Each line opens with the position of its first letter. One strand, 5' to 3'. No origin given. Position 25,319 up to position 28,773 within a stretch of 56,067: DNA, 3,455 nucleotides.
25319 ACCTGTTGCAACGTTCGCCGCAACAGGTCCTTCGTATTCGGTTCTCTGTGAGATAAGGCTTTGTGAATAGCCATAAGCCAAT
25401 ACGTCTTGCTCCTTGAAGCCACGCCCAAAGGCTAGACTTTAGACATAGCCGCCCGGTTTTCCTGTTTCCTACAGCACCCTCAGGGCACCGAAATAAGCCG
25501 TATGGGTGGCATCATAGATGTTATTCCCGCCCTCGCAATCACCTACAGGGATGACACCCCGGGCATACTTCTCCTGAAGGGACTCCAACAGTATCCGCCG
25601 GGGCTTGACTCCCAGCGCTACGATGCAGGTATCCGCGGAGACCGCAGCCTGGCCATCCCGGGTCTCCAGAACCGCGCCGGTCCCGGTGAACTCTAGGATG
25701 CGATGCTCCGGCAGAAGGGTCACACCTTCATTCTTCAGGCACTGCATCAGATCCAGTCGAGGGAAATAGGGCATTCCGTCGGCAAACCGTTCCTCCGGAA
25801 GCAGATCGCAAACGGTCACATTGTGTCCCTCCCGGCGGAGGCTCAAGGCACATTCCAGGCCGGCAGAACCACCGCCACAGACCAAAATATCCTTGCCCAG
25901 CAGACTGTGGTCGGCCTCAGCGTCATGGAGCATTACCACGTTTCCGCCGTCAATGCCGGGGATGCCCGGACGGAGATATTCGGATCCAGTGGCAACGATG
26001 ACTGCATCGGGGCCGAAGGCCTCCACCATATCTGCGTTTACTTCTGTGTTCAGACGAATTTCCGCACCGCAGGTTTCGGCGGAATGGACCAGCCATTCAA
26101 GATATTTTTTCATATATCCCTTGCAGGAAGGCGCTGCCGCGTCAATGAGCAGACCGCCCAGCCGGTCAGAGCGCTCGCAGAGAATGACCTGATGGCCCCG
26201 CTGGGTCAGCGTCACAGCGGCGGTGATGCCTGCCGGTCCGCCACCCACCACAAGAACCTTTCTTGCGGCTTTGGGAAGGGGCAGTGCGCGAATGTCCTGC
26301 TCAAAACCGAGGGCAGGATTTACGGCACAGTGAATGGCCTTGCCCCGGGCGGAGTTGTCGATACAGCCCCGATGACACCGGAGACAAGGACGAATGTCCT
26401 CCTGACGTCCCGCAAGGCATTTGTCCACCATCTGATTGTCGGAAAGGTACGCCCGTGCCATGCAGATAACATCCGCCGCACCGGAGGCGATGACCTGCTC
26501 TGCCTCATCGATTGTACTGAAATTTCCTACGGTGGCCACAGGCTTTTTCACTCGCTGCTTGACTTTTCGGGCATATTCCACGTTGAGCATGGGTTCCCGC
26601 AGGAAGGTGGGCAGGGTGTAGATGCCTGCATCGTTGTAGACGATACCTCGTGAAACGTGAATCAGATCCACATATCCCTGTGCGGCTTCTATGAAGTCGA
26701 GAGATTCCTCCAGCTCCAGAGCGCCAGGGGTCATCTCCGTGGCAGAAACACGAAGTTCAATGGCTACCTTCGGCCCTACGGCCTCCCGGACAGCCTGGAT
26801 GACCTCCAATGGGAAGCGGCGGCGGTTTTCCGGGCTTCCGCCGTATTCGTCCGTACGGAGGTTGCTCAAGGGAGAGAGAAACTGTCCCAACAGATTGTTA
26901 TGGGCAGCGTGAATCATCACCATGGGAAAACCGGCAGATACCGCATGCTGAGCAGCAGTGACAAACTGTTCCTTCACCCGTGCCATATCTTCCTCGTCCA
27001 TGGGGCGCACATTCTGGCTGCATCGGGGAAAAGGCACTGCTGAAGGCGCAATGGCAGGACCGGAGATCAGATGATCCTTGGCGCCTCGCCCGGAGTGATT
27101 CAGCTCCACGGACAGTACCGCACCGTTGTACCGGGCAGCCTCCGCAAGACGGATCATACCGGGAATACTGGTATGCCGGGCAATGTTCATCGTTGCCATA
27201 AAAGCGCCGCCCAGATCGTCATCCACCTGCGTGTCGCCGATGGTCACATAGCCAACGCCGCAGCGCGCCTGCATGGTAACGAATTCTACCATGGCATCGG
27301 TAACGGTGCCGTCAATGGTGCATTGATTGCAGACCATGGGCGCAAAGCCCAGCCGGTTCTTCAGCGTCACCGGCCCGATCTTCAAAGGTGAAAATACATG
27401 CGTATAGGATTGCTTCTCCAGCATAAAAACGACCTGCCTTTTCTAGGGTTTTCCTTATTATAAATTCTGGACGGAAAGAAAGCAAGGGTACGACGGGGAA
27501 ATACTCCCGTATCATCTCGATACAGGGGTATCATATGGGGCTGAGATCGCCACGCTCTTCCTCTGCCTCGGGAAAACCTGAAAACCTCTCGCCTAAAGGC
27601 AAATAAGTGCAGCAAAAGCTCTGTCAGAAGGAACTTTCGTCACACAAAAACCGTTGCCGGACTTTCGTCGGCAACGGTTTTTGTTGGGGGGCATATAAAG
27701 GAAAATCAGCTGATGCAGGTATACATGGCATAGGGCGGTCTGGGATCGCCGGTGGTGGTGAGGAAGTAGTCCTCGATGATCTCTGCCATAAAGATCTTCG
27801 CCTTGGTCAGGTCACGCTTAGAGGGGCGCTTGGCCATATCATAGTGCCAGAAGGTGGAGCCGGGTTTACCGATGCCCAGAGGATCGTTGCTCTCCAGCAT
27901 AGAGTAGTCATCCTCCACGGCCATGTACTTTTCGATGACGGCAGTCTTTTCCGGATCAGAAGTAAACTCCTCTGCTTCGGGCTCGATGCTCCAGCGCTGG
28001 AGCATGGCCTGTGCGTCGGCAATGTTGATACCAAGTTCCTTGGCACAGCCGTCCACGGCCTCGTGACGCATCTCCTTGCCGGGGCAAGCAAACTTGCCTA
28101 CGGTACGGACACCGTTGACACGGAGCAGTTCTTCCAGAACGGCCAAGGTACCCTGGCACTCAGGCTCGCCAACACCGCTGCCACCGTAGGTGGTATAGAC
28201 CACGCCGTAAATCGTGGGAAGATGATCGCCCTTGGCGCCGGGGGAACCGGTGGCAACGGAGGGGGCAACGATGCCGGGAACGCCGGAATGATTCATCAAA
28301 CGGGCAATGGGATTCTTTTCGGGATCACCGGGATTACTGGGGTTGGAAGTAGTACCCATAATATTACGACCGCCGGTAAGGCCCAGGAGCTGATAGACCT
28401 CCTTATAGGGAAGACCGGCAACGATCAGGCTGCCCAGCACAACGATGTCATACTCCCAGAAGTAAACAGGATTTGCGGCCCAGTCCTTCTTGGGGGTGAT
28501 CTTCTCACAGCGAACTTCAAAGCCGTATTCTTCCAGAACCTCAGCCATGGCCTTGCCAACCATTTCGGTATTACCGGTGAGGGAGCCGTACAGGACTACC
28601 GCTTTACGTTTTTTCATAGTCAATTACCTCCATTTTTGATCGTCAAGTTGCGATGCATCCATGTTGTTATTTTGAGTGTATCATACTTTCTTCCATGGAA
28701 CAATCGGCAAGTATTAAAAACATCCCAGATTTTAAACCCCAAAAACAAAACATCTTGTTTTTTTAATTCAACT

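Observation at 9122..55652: Roughly 46-kb supercluster of mix-and-match redox / NTF2 / binding-protein modules adjacent to glycoside utilisation genes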

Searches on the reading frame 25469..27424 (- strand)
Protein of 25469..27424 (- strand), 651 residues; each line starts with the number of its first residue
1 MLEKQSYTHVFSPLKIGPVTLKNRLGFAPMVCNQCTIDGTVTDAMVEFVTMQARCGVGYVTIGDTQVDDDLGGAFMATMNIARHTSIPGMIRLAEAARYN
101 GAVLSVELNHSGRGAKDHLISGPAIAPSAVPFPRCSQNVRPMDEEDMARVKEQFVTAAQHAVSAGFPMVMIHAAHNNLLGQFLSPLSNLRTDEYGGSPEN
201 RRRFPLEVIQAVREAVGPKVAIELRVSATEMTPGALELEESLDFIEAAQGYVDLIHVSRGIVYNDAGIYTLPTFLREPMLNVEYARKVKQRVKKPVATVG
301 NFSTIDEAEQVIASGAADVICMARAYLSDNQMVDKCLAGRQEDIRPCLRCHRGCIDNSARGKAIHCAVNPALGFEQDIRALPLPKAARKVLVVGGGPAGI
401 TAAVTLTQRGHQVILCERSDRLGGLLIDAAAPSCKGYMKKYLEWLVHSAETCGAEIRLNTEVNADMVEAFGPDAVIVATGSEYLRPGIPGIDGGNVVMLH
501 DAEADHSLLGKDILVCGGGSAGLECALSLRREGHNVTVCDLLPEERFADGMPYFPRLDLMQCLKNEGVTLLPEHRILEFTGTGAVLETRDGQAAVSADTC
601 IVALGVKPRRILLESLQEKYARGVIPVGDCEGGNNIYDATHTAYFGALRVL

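Call 6: search_protein_families(library=pfam, proteins=[window:25469-27424:-])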
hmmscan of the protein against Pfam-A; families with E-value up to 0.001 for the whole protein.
window:25469-27424:- (651 aa): 18 families
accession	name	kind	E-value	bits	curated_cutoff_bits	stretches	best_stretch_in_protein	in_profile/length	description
PF00724.26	Oxidored_FMN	-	3.3e-61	207.9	27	1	10-341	2-340/342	NADH:flavin oxidoreductase / NADH oxidase family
PF07992.20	Pyr_redox_2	-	5.4e-29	102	26.1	1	389-627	2-259/291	Pyridine nucleotide-disulphide oxidoreductase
PF12831.13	FAD_oxidored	-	1.6e-16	61.1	27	1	390-440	2-52/416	FAD dependent oxidoreductase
PF01266.30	DAO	-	4.5e-15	56.5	27.9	2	389-423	1-35/353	FAD dependent oxidoreductase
PF13738.12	Pyr_redox_3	-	1.8e-14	54.1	30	1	473-615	126-276/305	Pyridine nucleotide-disulphide oxidoreductase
PF00070.33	Pyr_redox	-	1.2e-13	51.8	22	2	389-431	1-42/82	Pyridine nucleotide-disulphide oxidoreductase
PF00890.30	FAD_binding_2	-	1.2e-13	51.5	20.4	2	390-424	2-36/414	FAD binding domain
PF03486.20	HI0933_like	-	6.3e-12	45.9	50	1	389-423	2-36/244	HI0933-like protein Rossmann domain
PF13450.12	NAD_binding_8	-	1.9e-11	44.5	21.9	1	392-427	1-36/68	NAD(P)-binding Rossmann-like domain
PF01134.28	GIDA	-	6.8e-10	39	22.1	1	389-425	1-38/391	Glucose inhibited division protein A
PF01494.25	FAD_binding_3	-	1.6e-08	34.6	22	1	389-420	3-34/349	FAD binding domain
PF01946.23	Thi4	-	3.3e-07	30.2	26.2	0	388-424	18-55/235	Thi4 family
PF01593.30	Amino_oxidase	-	3.5e-07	30.3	19.8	1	398-425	2-29/443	Flavin containing amine oxidoreductase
PF13241.12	NAD_binding_7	-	8.7e-06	26.7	22.1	0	508-539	5-36/104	Putative NAD(P)-binding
PF01262.27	AlaDh_PNT_C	-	7.8e-05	22.6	23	0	388-419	29-60/214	Alanine dehydrogenase/PNT, C-terminal domain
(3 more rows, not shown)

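Call 24: search_protein_families(library=ncbifam, proteins=[window:25469-27424:-], max_evalue=0.01)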
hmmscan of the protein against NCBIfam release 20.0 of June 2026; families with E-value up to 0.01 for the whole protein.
window:25469-27424:- (651 aa): 171 families (the best 25 are shown)
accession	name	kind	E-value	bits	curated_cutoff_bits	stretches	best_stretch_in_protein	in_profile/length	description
NF041087.1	bile_acid_BaiCD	equivalog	7.2e-125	417.5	825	1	7-644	1-636/642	bile acid Fe-S flavoenzyme BaiCD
TIGR03997.1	mycofact_OYE_2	equivalog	1.9e-120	403.2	793.15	1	9-636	1-631/645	mycofactocin system FadH/OYE family oxidoreductase 2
NF045599.1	bili_reduct_long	exception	1.4e-110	370.5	750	1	11-648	2-639/641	bilirubin reductase, long form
TIGR03996.1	mycofact_OYE_1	hypoth_equivalog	5.5e-62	210.2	627.9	1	85-494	73-480/633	mycofactocin system FadH/OYE family oxidoreductase 1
NF010047.0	PRK13523.1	equivalog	5e-57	193.4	431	1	8-335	3-319/339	NADPH dehydrogenase NamA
NF045592.1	bili_reduct_N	equivalog_domain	1.1e-56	192.5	425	1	10-369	2-363/363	bilirubin reductase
NF006101.0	PRK08255.1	equivalog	1.1e-56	192.4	1078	1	5-332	394-726/768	bifunctional salicylyl-CoA 5-hydroxylase/oxidoreductase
NF007899.0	PRK10605.1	subfamily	2.9e-31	109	403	1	8-335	4-336/365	N-ethylmaleimide reductase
NF009410.0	PRK12771.1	subfamily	8.3e-24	84.1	516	2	346-492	96-245/566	NAD(P)-binding protein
TIGR01317.1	GOGAT_sm_gam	subfamily_domain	3.1e-18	65.9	447.7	1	384-486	140-243/485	glutamate synthase small subunit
TIGR01350.1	lipoamide_DH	equivalog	2.6e-17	62.7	408.8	2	455-627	118-291/461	dihydrolipoyl dehydrogenase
NF003437.0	PRK04965.1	equivalog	1.2e-15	57.5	392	2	468-625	96-256/378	NADH:flavorubredoxin reductase NorW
NF009454.0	PRK12814.1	equivalog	4.1e-14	51.9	916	2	384-482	190-289/657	putative NADPH-dependent glutamate synthase small subunit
NF005560.0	PRK07233.1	equivalog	5.7e-14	51.8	252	2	389-428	2-41/435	hypothetical protein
TIGR02053.1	MerA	equivalog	8.5e-14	51.4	454.45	1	457-611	114-271/465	mercury(II) reductase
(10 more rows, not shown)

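Call 25: search_solved_structures(query=window:25469-27424:-, max_evalue=1e-20)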
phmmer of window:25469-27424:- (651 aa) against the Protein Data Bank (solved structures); distinct sequences matched with E-value up to 1e-20: 79 (the best 60 are shown).
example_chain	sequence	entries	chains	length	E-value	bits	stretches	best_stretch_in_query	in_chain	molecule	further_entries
6qkg_A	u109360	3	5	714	3.3e-73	250.6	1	7-647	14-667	NCR A | NCR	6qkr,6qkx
1ps9_A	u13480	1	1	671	8.9e-64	219.5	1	6-536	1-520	2,4-dienoyl-CoA reductase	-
6de6_A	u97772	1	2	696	1.9e-54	188.6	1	5-488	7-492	Histamine dehydrogenase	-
6l6j_A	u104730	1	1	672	2.3e-53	185.1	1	6-488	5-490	Oxidored_FMN domain-containing protein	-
5ogt_A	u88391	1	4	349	1.2e-52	182.8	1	10-330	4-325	Chromate reductase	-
8uaj_A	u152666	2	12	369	1.6e-52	182.3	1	10-330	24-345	NADPH dehydrogenase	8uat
3hf3_A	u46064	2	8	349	2e-52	181.9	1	10-330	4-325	Chromate reductase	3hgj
5nux_A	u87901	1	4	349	3e-52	181.4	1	10-330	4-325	Chromate reductase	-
1djn_A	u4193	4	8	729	9.9e-49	169.8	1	9-487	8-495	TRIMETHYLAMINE DEHYDROGENASE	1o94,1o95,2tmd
1djq_A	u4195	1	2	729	1.6e-48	169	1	9-487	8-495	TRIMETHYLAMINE DEHYDROGENASE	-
8pun_A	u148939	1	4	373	1.9e-46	162.2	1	5-329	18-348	NADPH dehydrogenase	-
3k30_A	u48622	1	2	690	4.3e-46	161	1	7-491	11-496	Histamine dehydrogenase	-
5ocs_A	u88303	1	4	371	2.4e-43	152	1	8-330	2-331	Putative NADH-depentdent flavin oxidoreductase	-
3gr7_A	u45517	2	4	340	7.2e-42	147.1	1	8-328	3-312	NADPH dehydrogenase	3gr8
9iuv_A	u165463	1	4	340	8.9e-41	143.5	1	8-328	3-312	NADPH dehydrogenase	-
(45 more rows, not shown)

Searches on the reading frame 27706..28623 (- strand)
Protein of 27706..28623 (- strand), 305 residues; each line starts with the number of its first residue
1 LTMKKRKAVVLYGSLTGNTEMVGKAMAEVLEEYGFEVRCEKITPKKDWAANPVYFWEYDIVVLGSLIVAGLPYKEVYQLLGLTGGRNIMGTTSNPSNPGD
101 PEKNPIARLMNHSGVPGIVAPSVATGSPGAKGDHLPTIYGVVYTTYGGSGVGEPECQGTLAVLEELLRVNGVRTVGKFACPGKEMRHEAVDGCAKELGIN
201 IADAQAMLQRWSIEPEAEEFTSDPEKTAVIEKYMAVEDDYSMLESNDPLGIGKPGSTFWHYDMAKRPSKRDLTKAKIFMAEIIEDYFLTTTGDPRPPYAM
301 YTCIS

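Call 47: search_protein_families(library=pfam, proteins=[window:27706-28623:-], max_evalue=5)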
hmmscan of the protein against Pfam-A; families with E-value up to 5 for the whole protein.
window:27706-28623:- (305 aa): 4 families
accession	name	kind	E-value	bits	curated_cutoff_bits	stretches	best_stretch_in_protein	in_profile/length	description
PF12641.12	Flavodoxin_3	-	8e-07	29.4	27.5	1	10-88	2-71/160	Flavodoxin domain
PF00258.30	Flavodoxin_1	-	1.1e-05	26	25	1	10-59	1-47/143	Flavodoxin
PF12724.12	Flavodoxin_5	-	0.0067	17.2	27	1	9-78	1-64/145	Flavodoxin domain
PF09651.16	Cas_APE2256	-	0.13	12.6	24.8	1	5-43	21-59/136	CRISPR-associated protein (Cas_APE2256)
